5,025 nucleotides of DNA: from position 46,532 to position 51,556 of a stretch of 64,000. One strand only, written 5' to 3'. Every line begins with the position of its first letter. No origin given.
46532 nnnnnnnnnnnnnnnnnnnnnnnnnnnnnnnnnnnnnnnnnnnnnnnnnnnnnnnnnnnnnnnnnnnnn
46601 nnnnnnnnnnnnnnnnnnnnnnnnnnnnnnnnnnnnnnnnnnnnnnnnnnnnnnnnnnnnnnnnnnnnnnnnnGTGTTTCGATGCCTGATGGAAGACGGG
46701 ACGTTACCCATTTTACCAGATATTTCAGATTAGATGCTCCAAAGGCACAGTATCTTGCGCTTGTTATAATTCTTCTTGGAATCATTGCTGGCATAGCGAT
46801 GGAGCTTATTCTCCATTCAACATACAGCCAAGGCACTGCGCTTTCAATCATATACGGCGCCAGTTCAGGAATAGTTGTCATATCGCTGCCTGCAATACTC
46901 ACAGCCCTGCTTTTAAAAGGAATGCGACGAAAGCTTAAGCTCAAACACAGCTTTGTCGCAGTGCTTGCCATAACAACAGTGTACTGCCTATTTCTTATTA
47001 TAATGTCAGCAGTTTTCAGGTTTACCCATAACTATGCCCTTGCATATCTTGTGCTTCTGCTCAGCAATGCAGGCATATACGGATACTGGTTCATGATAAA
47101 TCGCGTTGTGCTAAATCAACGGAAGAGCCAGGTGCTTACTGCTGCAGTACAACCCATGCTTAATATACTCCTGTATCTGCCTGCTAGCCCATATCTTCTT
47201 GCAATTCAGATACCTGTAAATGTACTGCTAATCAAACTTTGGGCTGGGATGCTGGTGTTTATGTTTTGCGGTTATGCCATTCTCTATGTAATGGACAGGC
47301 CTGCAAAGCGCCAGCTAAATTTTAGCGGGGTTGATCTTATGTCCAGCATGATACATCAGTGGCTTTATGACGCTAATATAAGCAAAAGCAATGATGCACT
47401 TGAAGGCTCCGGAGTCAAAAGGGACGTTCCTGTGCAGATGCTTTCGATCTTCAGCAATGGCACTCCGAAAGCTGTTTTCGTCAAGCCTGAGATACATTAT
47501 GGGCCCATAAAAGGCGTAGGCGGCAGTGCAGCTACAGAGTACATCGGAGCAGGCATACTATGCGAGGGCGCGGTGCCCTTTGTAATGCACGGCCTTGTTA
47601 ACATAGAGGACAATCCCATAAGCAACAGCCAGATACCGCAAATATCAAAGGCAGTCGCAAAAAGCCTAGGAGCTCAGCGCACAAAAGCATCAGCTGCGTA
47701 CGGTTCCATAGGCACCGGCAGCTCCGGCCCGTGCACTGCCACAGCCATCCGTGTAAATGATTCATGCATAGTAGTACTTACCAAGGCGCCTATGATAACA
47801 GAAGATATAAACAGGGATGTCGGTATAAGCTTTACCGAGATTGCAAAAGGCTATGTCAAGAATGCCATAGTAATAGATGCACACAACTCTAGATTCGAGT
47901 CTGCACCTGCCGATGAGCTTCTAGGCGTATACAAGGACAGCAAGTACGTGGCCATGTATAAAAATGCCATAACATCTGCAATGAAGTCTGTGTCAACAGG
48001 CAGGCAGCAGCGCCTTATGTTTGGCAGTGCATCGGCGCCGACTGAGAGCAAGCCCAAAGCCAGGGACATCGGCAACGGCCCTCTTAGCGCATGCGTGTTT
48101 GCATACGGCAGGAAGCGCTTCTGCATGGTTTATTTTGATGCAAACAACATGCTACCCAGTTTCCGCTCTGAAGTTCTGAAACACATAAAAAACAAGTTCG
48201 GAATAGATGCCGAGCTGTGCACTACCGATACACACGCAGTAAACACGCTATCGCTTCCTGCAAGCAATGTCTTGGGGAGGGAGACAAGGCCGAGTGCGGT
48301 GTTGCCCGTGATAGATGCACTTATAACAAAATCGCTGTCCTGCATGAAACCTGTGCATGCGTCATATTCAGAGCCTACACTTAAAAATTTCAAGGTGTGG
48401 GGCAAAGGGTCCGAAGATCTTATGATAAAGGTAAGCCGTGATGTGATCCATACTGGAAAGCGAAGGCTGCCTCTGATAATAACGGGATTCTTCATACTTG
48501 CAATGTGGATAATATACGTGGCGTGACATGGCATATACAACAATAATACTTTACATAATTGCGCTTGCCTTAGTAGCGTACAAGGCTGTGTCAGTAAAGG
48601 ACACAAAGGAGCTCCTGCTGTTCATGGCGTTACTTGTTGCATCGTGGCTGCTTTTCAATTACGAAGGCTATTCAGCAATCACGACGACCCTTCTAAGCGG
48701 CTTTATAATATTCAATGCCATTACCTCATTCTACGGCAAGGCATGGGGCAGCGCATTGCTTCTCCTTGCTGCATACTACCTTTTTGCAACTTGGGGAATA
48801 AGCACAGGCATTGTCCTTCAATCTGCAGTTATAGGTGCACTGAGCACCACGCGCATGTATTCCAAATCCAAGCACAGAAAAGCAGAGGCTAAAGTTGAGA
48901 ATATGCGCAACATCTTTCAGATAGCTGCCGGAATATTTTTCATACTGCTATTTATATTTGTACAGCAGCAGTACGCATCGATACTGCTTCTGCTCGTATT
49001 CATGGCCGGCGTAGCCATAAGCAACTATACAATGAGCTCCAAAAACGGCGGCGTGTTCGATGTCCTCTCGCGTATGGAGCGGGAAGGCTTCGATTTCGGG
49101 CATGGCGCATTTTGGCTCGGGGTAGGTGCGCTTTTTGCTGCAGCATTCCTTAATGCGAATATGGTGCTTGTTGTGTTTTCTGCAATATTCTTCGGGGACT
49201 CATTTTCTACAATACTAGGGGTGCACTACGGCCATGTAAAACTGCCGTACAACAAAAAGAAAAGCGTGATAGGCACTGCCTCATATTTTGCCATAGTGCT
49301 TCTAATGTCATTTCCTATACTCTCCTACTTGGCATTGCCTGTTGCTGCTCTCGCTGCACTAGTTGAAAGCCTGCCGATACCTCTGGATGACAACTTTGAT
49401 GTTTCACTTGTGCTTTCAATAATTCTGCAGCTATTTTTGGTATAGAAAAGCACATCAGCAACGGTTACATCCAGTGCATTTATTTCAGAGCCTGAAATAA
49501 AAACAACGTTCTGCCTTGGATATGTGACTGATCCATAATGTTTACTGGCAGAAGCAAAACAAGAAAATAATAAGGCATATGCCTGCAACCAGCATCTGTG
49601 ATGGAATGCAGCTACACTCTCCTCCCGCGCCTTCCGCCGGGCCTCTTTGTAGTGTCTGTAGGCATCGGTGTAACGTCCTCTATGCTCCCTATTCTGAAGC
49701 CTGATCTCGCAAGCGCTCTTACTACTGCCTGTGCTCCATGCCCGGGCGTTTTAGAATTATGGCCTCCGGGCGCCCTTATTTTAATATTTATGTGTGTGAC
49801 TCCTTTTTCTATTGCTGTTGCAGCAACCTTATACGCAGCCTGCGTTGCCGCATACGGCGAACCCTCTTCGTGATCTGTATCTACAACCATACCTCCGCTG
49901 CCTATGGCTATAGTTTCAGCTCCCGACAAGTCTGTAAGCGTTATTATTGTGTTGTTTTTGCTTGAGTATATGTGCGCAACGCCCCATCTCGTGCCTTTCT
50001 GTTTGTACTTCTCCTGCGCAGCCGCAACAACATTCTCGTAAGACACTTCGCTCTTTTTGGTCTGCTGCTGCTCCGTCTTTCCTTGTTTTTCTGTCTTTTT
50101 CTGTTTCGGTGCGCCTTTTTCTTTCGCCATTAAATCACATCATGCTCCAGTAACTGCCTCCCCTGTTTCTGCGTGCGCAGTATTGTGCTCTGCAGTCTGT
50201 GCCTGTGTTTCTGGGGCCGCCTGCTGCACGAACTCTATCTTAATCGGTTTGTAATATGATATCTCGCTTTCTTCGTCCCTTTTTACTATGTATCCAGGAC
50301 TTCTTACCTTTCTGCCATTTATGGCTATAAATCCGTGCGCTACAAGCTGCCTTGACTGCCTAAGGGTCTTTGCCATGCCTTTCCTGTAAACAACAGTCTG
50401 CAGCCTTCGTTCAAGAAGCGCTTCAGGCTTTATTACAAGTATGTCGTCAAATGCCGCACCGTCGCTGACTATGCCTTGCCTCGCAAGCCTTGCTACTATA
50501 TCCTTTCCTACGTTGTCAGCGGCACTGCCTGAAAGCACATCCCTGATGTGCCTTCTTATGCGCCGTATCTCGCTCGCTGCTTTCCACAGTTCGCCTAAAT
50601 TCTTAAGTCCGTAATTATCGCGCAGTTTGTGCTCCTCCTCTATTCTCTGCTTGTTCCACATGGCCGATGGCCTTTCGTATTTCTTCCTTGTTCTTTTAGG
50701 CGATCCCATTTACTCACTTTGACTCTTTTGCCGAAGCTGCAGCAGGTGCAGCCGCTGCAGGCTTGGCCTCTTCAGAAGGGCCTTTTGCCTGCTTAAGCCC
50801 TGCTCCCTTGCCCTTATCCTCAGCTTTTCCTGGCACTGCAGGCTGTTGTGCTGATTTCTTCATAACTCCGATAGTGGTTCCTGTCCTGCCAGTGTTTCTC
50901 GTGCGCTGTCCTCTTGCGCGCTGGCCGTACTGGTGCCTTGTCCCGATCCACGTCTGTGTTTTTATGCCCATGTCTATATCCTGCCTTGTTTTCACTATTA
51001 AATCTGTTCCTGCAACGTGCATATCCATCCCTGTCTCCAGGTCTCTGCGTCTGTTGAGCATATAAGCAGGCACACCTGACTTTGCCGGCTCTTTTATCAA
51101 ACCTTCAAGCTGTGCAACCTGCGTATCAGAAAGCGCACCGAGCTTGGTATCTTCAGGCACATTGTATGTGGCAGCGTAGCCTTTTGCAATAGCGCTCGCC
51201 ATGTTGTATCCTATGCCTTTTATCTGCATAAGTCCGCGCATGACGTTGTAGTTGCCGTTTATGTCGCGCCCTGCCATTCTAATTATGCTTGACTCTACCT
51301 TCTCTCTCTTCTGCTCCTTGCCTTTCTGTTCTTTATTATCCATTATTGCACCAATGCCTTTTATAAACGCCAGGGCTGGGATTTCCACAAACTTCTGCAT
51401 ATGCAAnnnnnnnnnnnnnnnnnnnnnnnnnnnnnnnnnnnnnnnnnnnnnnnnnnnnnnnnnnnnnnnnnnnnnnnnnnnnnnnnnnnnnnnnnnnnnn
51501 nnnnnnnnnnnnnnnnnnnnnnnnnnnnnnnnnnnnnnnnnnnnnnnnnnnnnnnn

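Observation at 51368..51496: tRNA-Ser(GGA) with two introns, one non-canonical in the T-loop, masked by a false S13 N-terminal extension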

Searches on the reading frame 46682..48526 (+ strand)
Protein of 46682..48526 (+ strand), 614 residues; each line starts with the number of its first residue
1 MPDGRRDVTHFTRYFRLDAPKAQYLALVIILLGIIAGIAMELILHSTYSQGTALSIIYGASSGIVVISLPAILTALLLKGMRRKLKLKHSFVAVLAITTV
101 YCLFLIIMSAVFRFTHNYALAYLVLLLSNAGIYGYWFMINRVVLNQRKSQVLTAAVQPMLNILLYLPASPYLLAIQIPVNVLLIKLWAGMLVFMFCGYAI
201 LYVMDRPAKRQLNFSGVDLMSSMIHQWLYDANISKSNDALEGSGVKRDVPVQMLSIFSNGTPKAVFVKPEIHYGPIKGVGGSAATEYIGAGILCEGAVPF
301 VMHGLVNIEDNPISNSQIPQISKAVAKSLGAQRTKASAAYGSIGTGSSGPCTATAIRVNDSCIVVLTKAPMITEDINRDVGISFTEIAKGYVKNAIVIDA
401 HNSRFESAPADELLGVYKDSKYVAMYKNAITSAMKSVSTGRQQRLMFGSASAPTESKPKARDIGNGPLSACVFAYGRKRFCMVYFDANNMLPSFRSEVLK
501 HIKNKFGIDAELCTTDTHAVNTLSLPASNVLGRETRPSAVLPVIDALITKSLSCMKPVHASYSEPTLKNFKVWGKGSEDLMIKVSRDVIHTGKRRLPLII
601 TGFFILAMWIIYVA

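Call 32: search_protein_families(library=pfam, proteins=[window:46682-48526:+], max_evalue=0.00001)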
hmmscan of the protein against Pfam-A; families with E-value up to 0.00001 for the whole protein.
window:46682-48526:+ (614 aa): 1 family
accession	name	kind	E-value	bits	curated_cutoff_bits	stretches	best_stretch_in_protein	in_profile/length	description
PF09843.14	DUF2070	-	3.3e-89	300.1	30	1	16-606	10-560/561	Predicted membrane protein (DUF2070)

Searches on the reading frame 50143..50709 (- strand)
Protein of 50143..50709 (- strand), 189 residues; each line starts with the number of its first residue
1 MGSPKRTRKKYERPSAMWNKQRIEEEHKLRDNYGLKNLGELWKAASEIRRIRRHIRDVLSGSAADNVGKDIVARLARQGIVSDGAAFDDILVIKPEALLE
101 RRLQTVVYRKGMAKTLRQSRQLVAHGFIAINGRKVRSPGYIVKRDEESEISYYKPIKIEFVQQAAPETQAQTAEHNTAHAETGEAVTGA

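Call 9: list_cluster_members(proteins=[window:50143-50709:-, window:49615-50130:-, window:50717-51343:-, window:50717-51406:-, window:52972-55365:+])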
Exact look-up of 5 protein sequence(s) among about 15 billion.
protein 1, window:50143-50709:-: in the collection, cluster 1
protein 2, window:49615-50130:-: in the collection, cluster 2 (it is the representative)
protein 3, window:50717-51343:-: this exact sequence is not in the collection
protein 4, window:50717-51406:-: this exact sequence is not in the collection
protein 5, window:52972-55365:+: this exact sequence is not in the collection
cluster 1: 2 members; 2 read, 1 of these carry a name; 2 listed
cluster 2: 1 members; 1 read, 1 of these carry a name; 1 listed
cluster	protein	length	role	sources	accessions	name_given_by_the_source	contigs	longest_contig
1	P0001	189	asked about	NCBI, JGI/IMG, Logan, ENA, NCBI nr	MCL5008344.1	MAG: 30S ribosomal protein S4 [Candidatus Marsarchaeota archaeon] | small subunit ribosomal protein S4 | 30S ribosomal protein S4 [Candidatus Marsarchaeota archaeon]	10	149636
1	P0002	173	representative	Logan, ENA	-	-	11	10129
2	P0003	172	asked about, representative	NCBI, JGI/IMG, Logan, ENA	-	small subunit ribosomal protein S11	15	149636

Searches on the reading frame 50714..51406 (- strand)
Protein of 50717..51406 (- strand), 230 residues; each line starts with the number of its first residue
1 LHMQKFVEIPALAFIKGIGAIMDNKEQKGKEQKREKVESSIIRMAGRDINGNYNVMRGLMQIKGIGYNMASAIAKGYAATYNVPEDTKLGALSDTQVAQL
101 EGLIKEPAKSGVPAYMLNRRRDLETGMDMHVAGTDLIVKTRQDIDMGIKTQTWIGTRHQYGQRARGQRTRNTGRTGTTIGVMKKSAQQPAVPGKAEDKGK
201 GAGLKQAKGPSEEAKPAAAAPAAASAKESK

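Call 11: find_homologous_proteins(query=window:50717-51406:-)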
Query window:50717-51406:- (230 aa): 458 proteins with E <= 0.001 among 3506 candidates; the best 120 are listed.
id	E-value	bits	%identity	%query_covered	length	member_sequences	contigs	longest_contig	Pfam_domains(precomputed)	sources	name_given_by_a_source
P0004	2.8e-141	486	100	99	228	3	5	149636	PF00416.28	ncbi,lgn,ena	-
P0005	2.0e-90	320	80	77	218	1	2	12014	PF00416.28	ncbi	-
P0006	3.8e-87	310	75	83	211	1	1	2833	PF00416.28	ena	-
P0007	1.5e-86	308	72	87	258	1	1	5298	PF00416.28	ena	-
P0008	4.4e-84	300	74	79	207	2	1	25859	PF00416.28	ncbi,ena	-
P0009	1.5e-83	298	72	80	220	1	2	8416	PF00416.28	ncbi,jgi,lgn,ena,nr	ncbi:MAG: 30S ribosomal protein S13 [Candidatus Marsarchaeota archaeon]|jgi:small subunit ribosomal 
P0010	2.7e-83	297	86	66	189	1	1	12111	PF00416.28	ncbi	-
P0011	1.5e-76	275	73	70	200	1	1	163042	PF00416.28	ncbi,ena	-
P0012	1.5e-72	262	69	78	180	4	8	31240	PF00416.28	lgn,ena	-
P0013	1.0e-68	249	72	62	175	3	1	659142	PF00416.28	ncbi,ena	-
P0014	1.3e-68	249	69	75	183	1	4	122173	PF00416.28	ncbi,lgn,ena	-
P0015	2.0e-68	248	67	75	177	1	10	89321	PF00416.28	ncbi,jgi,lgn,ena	jgi:small subunit ribosomal protein S13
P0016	2.0e-67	245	63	78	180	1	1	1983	PF00416.28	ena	-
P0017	2.5e-66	242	65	77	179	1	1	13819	PF00416.28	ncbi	ncbi:MAG: 30S ribosomal protein S13 [Candidatus Micrarchaeia archaeon]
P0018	2.4e-65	238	64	78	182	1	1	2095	PF00416.28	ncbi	-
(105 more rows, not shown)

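Call 15: find_related_loci(query=A1, collection=genome_contigs, flank=4000)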
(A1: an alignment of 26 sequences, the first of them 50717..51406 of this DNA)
Query A1 (230 aa) in genome_contigs; peptide patterns used: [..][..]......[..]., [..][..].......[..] (x = any residue, [..] = any of these).
516 stretches matched a pattern; 481 encode a relative of the query (tblastn E <= 1e-3); the best 80 are kept; 80 distinct loci.
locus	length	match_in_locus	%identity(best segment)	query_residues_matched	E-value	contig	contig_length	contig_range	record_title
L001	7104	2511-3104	77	5-199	4e-91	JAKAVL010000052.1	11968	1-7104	MAG: Candidatus Micrarchaeota archaeon isolate YP3.bin95 NODE_6721_length_11968_cov_2.05954, whole genome shotgun sequen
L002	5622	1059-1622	72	19-206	3e-78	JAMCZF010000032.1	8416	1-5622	MAG: Candidatus Marsarchaeota archaeon isolate FK_Sedi_B_Bin.316 NODE_36512_length_8416_cov_1.02871, whole genome shotgu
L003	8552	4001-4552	74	19-202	3e-80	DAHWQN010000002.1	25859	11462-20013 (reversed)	MAG TPA_asm: Candidatus Micrarchaeota archaeon isolate clean1451 NODE_2_length_25859_cov_3.455434, whole genome shotgun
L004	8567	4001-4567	67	7-186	7e-78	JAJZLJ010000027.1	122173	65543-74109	MAG: Candidatus Micrarchaeota archaeon isolate MAS3.bin106 NODE_161_length_122173_cov_3.688257, whole genome shotgun seq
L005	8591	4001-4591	63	7-198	8e-77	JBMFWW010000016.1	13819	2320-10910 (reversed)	MAG: Candidatus Micrarchaeia archaeon isolate KM4364-28 NODE_16_length_13819_cov_7.043735, whole genome shotgun sequence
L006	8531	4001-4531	68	19-194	2e-76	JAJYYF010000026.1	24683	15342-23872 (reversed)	MAG: Candidatus Micrarchaeota archaeon isolate FK3.bin92 NODE_3939_length_24683_cov_2.055261, whole genome shotgun seque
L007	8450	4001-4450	72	36-185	6e-73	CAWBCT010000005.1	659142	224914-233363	MAG: uncultured archaeon isolate MFD04780.bin.2.2 genome assembly, contig: contig_20207, whole genome shotgun sequence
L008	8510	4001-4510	66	19-187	2e-71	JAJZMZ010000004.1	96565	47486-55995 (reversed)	MAG: Candidatus Micrarchaeota archaeon isolate MAS3.bin57 NODE_292_length_96565_cov_2.073965, whole genome shotgun seque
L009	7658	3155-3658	62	34-203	2e-69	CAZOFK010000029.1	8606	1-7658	MAG TPA_asm: Candidatus Micrarchaeota archaeon isolate SRP271791_co2_39 genome assembly, contig: NODE_2269_length_8606_c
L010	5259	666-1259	56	30-228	1e-68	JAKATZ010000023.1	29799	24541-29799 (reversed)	MAG: Candidatus Micrarchaeota archaeon isolate YP3.bin123 NODE_1859_length_29799_cov_2.42646, whole genome shotgun seque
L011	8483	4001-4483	73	40-200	1e-68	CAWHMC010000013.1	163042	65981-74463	MAG: uncultured archaeon isolate MFD04780.bin.2.174 genome assembly, contig: contig_6431, whole genome shotgun sequence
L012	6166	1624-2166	61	21-200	4e-66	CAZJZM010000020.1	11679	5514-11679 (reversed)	MAG TPA_asm: Candidatus Micrarchaeota archaeon isolate binchicken_co3_333 genome assembly, contig: NODE_17934_length_116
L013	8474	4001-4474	61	31-188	6e-66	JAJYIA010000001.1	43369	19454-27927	MAG: Candidatus Micrarchaeota archaeon isolate DBS2-1.bin104 NODE_1436_length_43369_cov_3.488969, whole genome shotgun s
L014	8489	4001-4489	64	27-188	2e-65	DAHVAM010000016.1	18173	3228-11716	MAG TPA_asm: Candidatus Micrarchaeota archaeon isolate clean1702 NODE_16_length_18173_cov_2.795148, whole genome shotgun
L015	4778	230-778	53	3-188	6e-65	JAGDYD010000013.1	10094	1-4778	MAG: Candidatus Micrarchaeota archaeon isolate KMA_Bin02 NODE_1736_length_10094_cov_3.579042, whole genome shotgun seque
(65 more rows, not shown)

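Call 33: search_protein_families(library=pfam, proteins=[window:50714-51400:-], max_evalue=0.00001)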
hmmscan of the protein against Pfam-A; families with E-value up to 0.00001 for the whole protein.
window:50714-51400:- (228 aa): 1 family
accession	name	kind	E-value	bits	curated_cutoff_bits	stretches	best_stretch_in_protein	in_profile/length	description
PF00416.27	Ribosomal_S13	-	3.2e-28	99.1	31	1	41-173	1-128/128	Ribosomal protein S13/S18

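Call 56: find_encoding_contigs(protein=P0007, flank=1500, max_places=2)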
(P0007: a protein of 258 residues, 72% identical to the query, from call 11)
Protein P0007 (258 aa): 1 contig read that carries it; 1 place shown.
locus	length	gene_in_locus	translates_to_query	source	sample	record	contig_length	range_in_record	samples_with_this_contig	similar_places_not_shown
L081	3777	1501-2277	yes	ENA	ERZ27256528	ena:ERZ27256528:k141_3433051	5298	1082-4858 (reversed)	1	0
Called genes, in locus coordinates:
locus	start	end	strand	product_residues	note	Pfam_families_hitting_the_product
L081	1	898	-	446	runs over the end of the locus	?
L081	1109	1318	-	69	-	-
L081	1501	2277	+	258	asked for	PF00416:Ribosomal_S13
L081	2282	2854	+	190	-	PF01479:S4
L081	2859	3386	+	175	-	PF00411:Ribosomal_S11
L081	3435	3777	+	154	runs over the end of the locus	PF02643:DUF192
